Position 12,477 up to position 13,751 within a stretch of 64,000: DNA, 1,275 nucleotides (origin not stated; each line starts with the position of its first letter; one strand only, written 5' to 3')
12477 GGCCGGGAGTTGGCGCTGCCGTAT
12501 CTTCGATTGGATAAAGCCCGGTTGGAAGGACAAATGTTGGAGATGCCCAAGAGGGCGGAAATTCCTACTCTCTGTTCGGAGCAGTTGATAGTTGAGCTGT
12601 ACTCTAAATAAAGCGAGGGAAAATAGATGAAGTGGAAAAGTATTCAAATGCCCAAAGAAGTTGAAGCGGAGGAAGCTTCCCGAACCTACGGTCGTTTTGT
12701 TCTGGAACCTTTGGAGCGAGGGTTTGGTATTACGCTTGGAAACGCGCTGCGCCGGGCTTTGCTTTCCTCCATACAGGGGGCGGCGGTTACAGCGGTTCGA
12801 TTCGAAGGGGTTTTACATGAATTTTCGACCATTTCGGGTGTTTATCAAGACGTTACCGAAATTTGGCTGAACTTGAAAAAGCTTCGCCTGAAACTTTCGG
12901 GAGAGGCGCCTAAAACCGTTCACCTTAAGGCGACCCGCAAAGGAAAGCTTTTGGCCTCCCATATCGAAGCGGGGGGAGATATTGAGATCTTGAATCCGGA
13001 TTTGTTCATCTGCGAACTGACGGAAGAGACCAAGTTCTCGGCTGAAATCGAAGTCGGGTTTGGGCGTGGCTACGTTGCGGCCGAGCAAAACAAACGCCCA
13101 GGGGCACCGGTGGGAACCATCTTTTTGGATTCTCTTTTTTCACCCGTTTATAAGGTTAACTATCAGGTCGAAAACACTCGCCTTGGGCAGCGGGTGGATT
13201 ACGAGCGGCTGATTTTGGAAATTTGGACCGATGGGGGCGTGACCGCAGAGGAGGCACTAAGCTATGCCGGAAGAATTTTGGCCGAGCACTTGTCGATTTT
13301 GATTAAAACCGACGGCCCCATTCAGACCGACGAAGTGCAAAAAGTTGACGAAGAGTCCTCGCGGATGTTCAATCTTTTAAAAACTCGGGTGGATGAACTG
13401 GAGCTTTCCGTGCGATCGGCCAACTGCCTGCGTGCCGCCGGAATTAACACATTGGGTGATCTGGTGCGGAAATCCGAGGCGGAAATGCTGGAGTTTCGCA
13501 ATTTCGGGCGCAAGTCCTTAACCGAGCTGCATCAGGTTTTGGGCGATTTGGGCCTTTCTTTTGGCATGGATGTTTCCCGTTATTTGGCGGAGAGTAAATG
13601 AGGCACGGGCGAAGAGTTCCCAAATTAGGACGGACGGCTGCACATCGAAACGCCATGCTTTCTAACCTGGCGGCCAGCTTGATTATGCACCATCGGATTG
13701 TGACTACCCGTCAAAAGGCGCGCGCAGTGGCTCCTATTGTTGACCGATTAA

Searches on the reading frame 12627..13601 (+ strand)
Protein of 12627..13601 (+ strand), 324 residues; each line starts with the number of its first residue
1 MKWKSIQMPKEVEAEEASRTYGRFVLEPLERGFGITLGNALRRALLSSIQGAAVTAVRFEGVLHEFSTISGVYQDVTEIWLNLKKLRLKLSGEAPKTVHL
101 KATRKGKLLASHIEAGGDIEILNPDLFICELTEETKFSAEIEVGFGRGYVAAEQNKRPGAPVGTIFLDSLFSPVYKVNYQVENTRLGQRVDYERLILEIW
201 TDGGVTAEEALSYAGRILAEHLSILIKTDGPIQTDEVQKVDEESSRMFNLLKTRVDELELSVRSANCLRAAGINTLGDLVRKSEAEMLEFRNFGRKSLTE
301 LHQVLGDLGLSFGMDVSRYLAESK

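Call 55: find_homologous_proteins(query=window:12627-13601:+, max_evalue=1e-50)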
Query window:12627-13601:+ (324 aa): 7999 proteins with E <= 1e-50 among 8000 candidates; the best 120 are listed.
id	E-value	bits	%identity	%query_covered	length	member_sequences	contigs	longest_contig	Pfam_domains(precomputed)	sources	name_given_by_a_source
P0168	1.9e-207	706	100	100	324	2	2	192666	PF01000.32,PF03118.22,PF01193.30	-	-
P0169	3.1e-182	623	87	99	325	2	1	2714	PF01000.32,PF03118.22,PF01193.30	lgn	-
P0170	4.7e-181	619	88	100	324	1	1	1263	PF01000.32,PF03118.22,PF01193.30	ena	-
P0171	7.3e-179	612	85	99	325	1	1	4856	PF01000.32,PF03118.22,PF01193.30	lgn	-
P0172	1.5e-178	611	85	99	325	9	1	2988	PF01000.32,PF03118.22,PF01193.30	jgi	jgi:DNA-directed RNA polymerase subunit alpha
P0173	4.4e-177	606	85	99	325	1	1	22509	PF01000.32,PF03118.22,PF01193.30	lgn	-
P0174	6.5e-177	605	84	99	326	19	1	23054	PF01000.32,PF03118.22,PF01193.30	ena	-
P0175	7.3e-177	605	85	99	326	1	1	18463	PF01000.32,PF03118.22,PF01193.30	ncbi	-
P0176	2.9e-176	603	84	100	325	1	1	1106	PF01000.32,PF03118.22,PF01193.30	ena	-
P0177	1.4e-174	598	83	99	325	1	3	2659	PF01000.32,PF03118.22,PF01193.30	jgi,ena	-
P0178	1.8e-174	597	84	99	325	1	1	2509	PF01000.32,PF03118.22,PF01193.30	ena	-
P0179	3.5e-173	593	83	99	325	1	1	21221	PF01000.32,PF03118.22,PF01193.30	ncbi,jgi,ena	-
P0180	2.0e-151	522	100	75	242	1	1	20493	PF01000.32,PF03118.22,PF01193.30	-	-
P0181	8.4e-138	477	68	98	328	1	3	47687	PF01000.32,PF03118.22,PF01193.30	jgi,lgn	jgi:DNA-directed RNA polymerase subunit alpha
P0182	1.9e-137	476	69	98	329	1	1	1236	PF01000.32,PF03118.22,PF01193.30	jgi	-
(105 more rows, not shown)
